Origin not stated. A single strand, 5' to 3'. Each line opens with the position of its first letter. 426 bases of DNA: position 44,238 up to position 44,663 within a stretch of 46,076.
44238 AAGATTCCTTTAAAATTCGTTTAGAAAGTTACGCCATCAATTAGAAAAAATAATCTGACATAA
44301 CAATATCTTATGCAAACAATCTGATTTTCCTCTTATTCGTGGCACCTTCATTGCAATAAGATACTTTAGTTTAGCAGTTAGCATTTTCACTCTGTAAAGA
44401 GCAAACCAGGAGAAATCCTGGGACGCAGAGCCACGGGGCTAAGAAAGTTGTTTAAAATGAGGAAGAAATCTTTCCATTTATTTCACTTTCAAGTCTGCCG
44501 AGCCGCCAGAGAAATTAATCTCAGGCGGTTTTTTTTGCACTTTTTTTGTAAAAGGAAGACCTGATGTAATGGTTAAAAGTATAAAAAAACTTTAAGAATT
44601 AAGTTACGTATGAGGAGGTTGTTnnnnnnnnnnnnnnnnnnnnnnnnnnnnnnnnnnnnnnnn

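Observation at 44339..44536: Sigma-54 promoter, c-di-GMP-I riboswitch and terminator stacked in one leader: a possible two-input gate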

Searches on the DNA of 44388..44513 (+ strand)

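Call 38: build_rna_model(alignment_id=A3, structure=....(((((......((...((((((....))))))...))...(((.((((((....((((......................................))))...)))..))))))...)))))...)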
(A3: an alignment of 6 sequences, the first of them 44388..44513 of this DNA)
Model R1 built from alignment A3 (6 sequences, 129 columns); structure: as given.
model positions 95; base pairs 26; branch points 1; effective number of sequences 1.23; information 0.601 bits per position. Calibrated on 0.2 Mb of random sequence (short: E-values are rough).
structure used (alignment columns):
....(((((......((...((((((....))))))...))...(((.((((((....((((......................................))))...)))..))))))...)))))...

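Call 40: search_with_rna_model(model_id=R1, sources=[window, L001, L002, L003, L004, L005, L006, L007, L008, L009, L010, L011, L012, L013, L014, L015, L016, L017, L018, L019, L020, L021, L022, L023, L024, L025, L026, L027, L028, L029, L030, L031, L032, L033, L034, L035, L036, L037, L038, L039, L040, L041, L042, L043, L044, L045, L046, L047, L048, L049, L050, L051, L052, L053, L054, L055, L056, L057, L058, L059, L060, L061, L062, L063, L064, L065, L066, L067, L068, L069, L070, L071, L072, L073, L074, L075, L076, L077, L078, L079, L080, L081, L082, L083, L084], max_evalue=1)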
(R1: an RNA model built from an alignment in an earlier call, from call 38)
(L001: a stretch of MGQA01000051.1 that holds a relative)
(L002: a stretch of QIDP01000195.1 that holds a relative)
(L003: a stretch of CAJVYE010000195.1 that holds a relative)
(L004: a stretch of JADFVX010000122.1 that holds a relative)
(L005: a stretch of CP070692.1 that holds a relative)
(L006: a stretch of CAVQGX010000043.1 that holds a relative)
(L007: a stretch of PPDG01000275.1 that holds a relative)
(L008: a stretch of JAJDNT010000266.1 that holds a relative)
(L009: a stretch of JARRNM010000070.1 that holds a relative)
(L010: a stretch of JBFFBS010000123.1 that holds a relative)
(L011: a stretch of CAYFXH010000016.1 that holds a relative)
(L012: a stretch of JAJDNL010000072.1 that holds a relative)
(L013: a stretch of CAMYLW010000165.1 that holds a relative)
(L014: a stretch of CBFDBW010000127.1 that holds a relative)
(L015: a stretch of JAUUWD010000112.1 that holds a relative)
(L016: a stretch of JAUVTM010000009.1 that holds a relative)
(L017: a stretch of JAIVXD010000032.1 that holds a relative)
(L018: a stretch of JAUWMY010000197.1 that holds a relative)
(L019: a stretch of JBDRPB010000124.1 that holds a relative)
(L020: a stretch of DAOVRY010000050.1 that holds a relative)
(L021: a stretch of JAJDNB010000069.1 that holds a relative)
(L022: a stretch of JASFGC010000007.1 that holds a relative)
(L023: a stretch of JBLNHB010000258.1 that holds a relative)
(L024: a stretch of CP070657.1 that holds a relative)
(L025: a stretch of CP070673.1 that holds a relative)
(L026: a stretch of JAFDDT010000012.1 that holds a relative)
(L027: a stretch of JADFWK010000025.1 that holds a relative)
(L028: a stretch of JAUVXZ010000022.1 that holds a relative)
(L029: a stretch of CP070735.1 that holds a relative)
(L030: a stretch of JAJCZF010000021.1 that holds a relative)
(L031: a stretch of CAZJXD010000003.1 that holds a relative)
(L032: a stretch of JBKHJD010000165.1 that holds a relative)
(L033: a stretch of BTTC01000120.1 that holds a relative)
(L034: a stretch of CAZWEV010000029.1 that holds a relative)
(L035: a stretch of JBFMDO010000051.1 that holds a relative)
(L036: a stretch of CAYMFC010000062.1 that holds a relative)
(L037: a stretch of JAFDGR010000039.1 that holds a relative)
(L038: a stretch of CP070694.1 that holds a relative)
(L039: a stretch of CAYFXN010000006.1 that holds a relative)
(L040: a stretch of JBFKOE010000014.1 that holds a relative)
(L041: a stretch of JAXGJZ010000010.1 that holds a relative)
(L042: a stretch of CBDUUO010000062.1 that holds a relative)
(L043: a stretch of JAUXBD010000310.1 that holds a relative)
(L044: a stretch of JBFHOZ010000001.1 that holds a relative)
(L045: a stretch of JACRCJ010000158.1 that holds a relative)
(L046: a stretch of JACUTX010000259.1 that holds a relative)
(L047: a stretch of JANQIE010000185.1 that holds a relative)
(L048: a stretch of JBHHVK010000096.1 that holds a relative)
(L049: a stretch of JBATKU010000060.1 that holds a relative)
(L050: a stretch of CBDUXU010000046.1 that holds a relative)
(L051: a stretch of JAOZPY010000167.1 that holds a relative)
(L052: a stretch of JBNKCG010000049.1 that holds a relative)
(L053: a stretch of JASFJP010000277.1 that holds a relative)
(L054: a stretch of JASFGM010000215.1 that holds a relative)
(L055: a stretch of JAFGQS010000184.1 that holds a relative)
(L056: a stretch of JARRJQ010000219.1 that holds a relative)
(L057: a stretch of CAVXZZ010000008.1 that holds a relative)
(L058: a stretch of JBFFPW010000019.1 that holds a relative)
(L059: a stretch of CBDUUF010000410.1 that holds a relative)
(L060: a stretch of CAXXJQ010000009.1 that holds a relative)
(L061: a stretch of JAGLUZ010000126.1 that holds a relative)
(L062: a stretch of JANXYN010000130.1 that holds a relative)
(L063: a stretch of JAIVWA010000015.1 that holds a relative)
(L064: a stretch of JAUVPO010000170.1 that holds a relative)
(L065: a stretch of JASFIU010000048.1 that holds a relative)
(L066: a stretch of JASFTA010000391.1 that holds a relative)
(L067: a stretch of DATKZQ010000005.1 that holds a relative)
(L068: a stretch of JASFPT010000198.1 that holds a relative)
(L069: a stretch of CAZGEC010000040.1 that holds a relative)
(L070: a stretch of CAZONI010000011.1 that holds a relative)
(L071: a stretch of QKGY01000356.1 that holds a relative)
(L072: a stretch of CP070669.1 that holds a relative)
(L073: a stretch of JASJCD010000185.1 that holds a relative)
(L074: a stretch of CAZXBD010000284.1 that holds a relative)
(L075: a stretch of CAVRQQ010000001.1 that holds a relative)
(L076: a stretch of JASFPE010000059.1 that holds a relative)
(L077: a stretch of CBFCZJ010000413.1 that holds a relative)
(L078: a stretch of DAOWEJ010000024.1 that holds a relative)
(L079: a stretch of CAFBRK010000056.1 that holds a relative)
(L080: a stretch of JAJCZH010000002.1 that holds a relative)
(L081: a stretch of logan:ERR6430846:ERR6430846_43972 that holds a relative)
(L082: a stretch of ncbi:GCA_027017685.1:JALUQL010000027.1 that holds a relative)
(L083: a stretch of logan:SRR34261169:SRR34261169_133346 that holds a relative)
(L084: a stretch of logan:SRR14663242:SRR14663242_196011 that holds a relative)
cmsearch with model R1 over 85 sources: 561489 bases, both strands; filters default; matches with E-value up to 1: 15.
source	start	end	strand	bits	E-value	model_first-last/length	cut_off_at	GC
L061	1657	1751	+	100.1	2.6e-32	1-95/95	no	0.53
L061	1762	1854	+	98.8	7.6e-32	1-95/95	no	0.49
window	44388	44513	+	96.6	5e-31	1-95/95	no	0.45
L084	100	224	+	92.6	1.3e-29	1-95/95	no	0.54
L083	1605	1715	+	92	2.2e-29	1-95/95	no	0.56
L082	19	201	+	78.1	2.1e-24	1-95/95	no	0.58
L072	2850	2936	+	76.7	6.4e-24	1-95/95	no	0.54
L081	1339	1502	+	68.5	5.9e-21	1-95/95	no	0.49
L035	2506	2596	+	67.3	1.5e-20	1-95/95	no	0.55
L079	2518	2606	+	54.9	4.4e-16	1-95/95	no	0.61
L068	466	554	+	53.9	1e-15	1-95/95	no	0.61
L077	43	131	+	50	2.6e-14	1-95/95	no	0.62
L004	1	63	+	25.5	1.6e-05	46-95/95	5'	0.51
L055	1387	1481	-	16.6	0.024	1-95/95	no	0.43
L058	4676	4769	+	15.5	0.057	1-95/95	no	0.48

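Call 41: search_with_rna_model(model_id=R1, sources=[window, L061, L084, L083, L082, L072, L081, L035, L079, L068, L077, L004], max_evalue=0.001, make_alignment=true, show_alignments=0)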
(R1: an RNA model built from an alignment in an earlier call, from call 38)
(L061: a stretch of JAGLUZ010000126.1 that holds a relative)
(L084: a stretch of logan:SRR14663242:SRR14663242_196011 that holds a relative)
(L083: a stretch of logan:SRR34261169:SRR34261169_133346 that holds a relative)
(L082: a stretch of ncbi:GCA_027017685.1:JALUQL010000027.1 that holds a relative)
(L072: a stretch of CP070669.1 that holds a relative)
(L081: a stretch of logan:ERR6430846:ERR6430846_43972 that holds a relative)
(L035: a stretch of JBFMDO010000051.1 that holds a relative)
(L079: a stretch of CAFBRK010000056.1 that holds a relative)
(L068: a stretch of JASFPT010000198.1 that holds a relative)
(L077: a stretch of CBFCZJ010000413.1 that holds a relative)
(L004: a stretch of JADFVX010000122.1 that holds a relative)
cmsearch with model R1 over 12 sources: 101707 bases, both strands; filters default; matches with E-value up to 0.001: 13.
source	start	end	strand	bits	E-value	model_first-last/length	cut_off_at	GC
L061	1657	1751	+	100.1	4.8e-33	1-95/95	no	0.53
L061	1762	1854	+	98.8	1.4e-32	1-95/95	no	0.49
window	44388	44513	+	96.6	9e-32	1-95/95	no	0.45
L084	100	224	+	92.6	2.4e-30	1-95/95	no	0.54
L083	1605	1715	+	92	3.9e-30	1-95/95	no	0.56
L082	19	201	+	78.1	3.8e-25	1-95/95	no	0.58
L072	2850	2936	+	76.7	1.2e-24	1-95/95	no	0.54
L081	1339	1502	+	68.5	1.1e-21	1-95/95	no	0.49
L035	2506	2596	+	67.3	2.8e-21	1-95/95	no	0.55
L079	2518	2606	+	54.9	8e-17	1-95/95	no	0.61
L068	466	554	+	53.9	1.8e-16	1-95/95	no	0.61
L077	43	131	+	50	4.7e-15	1-95/95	no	0.62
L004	1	63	+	25.5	2.8e-06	46-95/95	5'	0.51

Alignment A4: 13 matches aligned to the model, 266 columns, each read 5' to 3' on its own strand. Consensus structure (alignment columns), stored with it:
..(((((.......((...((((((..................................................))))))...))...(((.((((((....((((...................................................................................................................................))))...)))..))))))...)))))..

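Call 62: search_with_rna_model(model_id=R1, sources=[L085, L086, L087, L088, L089, L090, L091, L092, L093, L094, L095, L096, L097, L098, L099, L100, L101, L102, L103, L104, L105, L106, L107, L108, L109, L110, L111, L112, L113, L114, L115, L116, L117, L118, L119, L120, L121, L122, L123, L124, L125, L126, L127, L128, L129, L130, L131, L132, L133, L134, L135, L136, L137, L138, L139, L140, L141, L142, L143, L144, L145, L146, L147, L148, L149, L150, L151, L152, L153, L154, L155, L156, L157, L158, L159, L160, L161, L162, L163, L164, L165, L166, L167, L168, L169, L170, L171, L172, L173, L174, L175, L176, L177, L178, L179, L180, L181, L182, L183, L184], max_evalue=0.001, make_alignment=true)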
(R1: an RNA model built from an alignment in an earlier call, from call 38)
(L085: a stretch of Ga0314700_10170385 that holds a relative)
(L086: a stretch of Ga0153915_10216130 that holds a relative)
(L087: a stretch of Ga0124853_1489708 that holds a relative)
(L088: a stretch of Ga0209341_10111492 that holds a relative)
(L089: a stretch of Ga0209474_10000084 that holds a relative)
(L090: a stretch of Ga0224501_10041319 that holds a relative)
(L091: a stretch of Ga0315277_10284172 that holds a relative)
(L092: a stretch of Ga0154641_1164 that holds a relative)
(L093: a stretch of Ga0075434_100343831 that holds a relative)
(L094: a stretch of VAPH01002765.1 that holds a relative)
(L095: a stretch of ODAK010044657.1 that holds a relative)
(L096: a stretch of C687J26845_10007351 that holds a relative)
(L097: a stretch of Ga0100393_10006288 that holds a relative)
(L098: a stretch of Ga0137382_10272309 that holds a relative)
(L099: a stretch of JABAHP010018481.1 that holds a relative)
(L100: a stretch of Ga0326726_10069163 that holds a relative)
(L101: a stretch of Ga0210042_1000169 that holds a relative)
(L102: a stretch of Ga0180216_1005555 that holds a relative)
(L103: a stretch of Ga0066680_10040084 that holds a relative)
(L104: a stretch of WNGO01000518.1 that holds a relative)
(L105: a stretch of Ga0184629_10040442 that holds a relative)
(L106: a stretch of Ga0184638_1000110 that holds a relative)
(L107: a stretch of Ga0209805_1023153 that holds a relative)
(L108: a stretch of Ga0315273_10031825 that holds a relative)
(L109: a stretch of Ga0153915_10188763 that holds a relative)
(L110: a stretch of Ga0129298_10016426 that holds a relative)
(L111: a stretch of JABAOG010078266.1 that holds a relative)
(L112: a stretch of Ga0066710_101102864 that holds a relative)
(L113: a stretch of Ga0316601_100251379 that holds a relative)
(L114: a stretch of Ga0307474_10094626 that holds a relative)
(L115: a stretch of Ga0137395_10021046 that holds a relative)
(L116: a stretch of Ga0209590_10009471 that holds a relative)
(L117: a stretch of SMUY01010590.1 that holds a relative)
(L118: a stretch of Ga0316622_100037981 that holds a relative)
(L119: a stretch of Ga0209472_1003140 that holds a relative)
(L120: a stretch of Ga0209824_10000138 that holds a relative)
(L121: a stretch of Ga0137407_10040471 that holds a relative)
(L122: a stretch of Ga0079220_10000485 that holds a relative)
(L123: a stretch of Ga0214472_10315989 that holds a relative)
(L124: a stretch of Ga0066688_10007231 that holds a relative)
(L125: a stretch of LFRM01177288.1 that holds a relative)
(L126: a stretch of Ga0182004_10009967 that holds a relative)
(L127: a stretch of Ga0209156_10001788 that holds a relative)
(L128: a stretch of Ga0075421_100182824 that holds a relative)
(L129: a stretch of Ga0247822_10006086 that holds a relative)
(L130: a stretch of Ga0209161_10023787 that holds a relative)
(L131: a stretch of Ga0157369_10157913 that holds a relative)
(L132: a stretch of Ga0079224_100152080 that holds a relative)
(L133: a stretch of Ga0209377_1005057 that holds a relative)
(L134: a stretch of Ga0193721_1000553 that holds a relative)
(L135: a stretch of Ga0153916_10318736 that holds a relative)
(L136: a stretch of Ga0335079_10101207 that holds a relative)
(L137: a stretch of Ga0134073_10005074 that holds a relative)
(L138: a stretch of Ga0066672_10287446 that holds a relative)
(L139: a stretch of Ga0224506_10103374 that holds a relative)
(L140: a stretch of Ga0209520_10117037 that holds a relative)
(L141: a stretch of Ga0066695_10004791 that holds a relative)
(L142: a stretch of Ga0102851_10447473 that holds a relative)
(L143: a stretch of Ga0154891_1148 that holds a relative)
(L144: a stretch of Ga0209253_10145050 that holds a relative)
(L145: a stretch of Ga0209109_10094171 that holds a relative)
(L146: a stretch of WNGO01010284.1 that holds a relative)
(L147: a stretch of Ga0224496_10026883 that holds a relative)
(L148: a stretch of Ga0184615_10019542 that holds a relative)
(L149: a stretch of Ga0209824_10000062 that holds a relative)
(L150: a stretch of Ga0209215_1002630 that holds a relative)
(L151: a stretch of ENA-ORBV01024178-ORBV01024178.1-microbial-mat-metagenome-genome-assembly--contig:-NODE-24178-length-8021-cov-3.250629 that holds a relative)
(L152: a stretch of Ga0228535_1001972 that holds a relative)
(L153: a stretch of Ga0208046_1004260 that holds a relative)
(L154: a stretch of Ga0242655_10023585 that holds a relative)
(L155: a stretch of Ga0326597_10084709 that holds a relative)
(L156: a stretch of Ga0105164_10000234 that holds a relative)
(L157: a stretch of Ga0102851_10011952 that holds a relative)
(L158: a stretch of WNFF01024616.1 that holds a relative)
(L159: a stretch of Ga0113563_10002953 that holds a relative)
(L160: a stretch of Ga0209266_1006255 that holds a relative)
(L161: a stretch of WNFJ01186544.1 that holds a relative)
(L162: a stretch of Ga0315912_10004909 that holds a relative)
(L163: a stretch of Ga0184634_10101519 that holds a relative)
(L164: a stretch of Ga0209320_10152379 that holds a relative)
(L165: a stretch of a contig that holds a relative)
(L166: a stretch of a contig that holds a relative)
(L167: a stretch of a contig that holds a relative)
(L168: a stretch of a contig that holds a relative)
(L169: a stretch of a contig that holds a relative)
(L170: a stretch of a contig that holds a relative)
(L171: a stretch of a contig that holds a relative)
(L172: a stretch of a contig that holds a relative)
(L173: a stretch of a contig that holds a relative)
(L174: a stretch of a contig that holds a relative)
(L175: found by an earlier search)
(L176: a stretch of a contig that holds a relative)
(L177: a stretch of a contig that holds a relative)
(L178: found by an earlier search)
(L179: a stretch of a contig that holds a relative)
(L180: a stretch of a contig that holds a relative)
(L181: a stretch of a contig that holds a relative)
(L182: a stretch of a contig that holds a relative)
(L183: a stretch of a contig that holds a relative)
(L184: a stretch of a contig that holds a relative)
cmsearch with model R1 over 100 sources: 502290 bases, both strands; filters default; matches with E-value up to 0.001: 97.
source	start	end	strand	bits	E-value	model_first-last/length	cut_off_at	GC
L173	352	445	+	96.2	6.2e-31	1-95/95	no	0.56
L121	352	445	-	92.1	1.8e-29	1-95/95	no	0.69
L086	1704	1799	+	91.4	3.1e-29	1-95/95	no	0.59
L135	1088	1183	-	91.4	3.1e-29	1-95/95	no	0.59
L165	57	158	-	91.1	4e-29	1-95/95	no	0.6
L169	4912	5006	+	89.9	1.1e-28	1-95/95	no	0.69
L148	1961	2054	-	89.8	1.2e-28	1-95/95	no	0.59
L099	1197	1294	-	89.1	2.2e-28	1-95/95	no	0.59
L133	6894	6988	+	88.4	3.9e-28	1-95/95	no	0.68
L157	637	730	-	87.7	6.9e-28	1-95/95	no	0.6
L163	708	798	-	86.4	2e-27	1-95/95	no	0.6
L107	1308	1402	-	86.1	2.5e-27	1-95/95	no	0.68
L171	900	990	-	85.9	2.9e-27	1-95/95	no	0.68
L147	309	413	-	85.7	3.5e-27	1-95/95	no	0.58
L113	743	853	+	85.5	4e-27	1-95/95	no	0.59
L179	77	170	-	85.3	4.7e-27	1-95/95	no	0.64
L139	966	1073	+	85.2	5.3e-27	1-95/95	no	0.56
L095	1484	1576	-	84.5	9.5e-27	1-95/95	no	0.66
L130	4052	4146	+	84.1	1.3e-26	1-95/95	no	0.66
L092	62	183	-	83.7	1.8e-26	1-95/95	no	0.57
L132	1082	1178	-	83.7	1.8e-26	1-95/95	no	0.68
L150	29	120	-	83.6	1.9e-26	1-95/95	no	0.73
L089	6894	6987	-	83.5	2.1e-26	1-95/95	no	0.67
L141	11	103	+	83.4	2.3e-26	1-95/95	no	0.7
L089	3954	4048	-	83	3.3e-26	1-95/95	no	0.65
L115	991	1085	-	83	3.4e-26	1-95/95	no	0.65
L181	45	139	+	82.8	3.8e-26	1-95/95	no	0.74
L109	1156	1247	-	82.6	4.5e-26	1-95/95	no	0.59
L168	1129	1238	-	82.4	5.3e-26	1-95/95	no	0.56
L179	1948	2041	-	82.4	5.3e-26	1-95/95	no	0.65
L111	348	456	+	82.1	6.6e-26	1-95/95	no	0.57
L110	3021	3112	+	82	7.5e-26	1-95/95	no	0.6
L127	1771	1865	-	81.9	7.9e-26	1-95/95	no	0.67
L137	2493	2587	+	81.3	1.3e-25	1-95/95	no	0.75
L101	425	573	+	81.1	1.5e-25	1-95/95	no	0.53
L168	168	281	-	80.9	1.8e-25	1-95/95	no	0.56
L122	2757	2850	+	80.7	2.2e-25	1-95/95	no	0.64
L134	3220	3312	-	80.6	2.3e-25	1-95/95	no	0.68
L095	1665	1757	-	80.2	3.4e-25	1-95/95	no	0.66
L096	4577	4691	+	80.1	3.5e-25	1-95/95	no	0.49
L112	38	130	-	80.1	3.5e-25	1-95/95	no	0.69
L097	1449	1563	+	79.3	7e-25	1-95/95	no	0.53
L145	1459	1550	+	77.7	2.6e-24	1-89/95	3'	0.59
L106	2413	2506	+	77.7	2.7e-24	1-95/95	no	0.69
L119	7772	7861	+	77.5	3e-24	1-95/95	no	0.68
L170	2679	2768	+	77.5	3e-24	1-95/95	no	0.68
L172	1139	1225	-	77.3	3.5e-24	1-95/95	no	0.7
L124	3521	3610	-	76.8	5.5e-24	1-95/95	no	0.68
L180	2103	2195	+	76.7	6e-24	1-95/95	no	0.68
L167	1300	1396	-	76.2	9.3e-24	1-95/95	no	0.55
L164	879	972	+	75.8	1.2e-23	1-95/95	no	0.62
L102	8835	8930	+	75.7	1.4e-23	1-95/95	no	0.74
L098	205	298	+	75.5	1.6e-23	1-95/95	no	0.63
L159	5866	5953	+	74.7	3e-23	1-95/95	no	0.74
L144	473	585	-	74.5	3.7e-23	1-95/95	no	0.54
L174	2837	2948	-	74.2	4.5e-23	1-95/95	no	0.66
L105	21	115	-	74.2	4.6e-23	1-95/95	no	0.68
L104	2082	2175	-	74.2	4.8e-23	1-95/95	no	0.63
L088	1434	1604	+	74.1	5.1e-23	1-95/95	no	0.45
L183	9250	9429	+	73.9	5.7e-23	1-95/95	no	0.53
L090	198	296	+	73.9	5.8e-23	1-95/95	no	0.65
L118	1643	1731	+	73.8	6.6e-23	1-95/95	no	0.73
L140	870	1010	-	73.6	7.9e-23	1-95/95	no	0.48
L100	1130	1218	-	73.4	9.1e-23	1-95/95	no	0.74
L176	177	263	+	73.3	9.9e-23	1-95/95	no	0.74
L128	2388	2488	-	72.5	1.9e-22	1-95/95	no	0.61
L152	7519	7603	-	72.3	2.2e-22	1-95/95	no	0.71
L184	11908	12002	+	72.2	2.4e-22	1-95/95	no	0.46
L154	377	457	+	72.1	2.6e-22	1-95/95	no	0.63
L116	567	658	-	71.9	3.2e-22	1-95/95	no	0.72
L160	5656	5747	-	71.9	3.2e-22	1-95/95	no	0.72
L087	740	829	+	71.7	3.7e-22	1-95/95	no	0.6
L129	3861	3957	+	71.3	5.3e-22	1-95/95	no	0.7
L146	10001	10095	+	70.8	7.7e-22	1-95/95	no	0.65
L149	963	1140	-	69.9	1.6e-21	1-95/95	no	0.46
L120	2351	2522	+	69.8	1.8e-21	1-95/95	no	0.48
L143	289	445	-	69.1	3.1e-21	1-95/95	no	0.47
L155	485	566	+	68.4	5.7e-21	1-95/95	no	0.7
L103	185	287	+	67.8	9e-21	1-95/95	no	0.69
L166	758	871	+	66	4e-20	1-95/95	no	0.7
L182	3037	3150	+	66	4e-20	1-95/95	no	0.7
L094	1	89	-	64.1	2e-19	1-82/95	3'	0.55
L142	1204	1294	-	63.6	3e-19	1-95/95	no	0.77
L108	1683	1774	+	63.1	4.3e-19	1-95/95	no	0.77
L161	1706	1801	+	62.1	1e-18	1-95/95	no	0.77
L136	2232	2316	-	59.2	1.1e-17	1-95/95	no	0.58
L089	6708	6804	-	54.1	7.5e-16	1-95/95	no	0.69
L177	2055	2139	-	51.5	6.4e-15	1-95/95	no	0.65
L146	10185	10276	+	50.5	1.5e-14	1-95/95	no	0.66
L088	1296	1374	+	47.6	1.6e-13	1-95/95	no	0.52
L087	371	452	+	47.1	2.5e-13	1-95/95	no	0.63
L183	9078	9178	+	46.5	4e-13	1-95/95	no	0.52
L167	302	385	-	46.1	5.5e-13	1-95/95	no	0.54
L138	1012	1066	+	45.6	8.7e-13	1-55/95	3'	0.62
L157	2258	2351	-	45.4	9.7e-13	1-95/95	no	0.5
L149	1205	1283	-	43.3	5.5e-12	1-95/95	no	0.48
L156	11322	11414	+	40.9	4.2e-11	1-95/95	no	0.46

Alignment A5: 97 matches aligned to the model, 241 columns, each read 5' to 3' on its own strand. Consensus structure (alignment columns), stored with it:
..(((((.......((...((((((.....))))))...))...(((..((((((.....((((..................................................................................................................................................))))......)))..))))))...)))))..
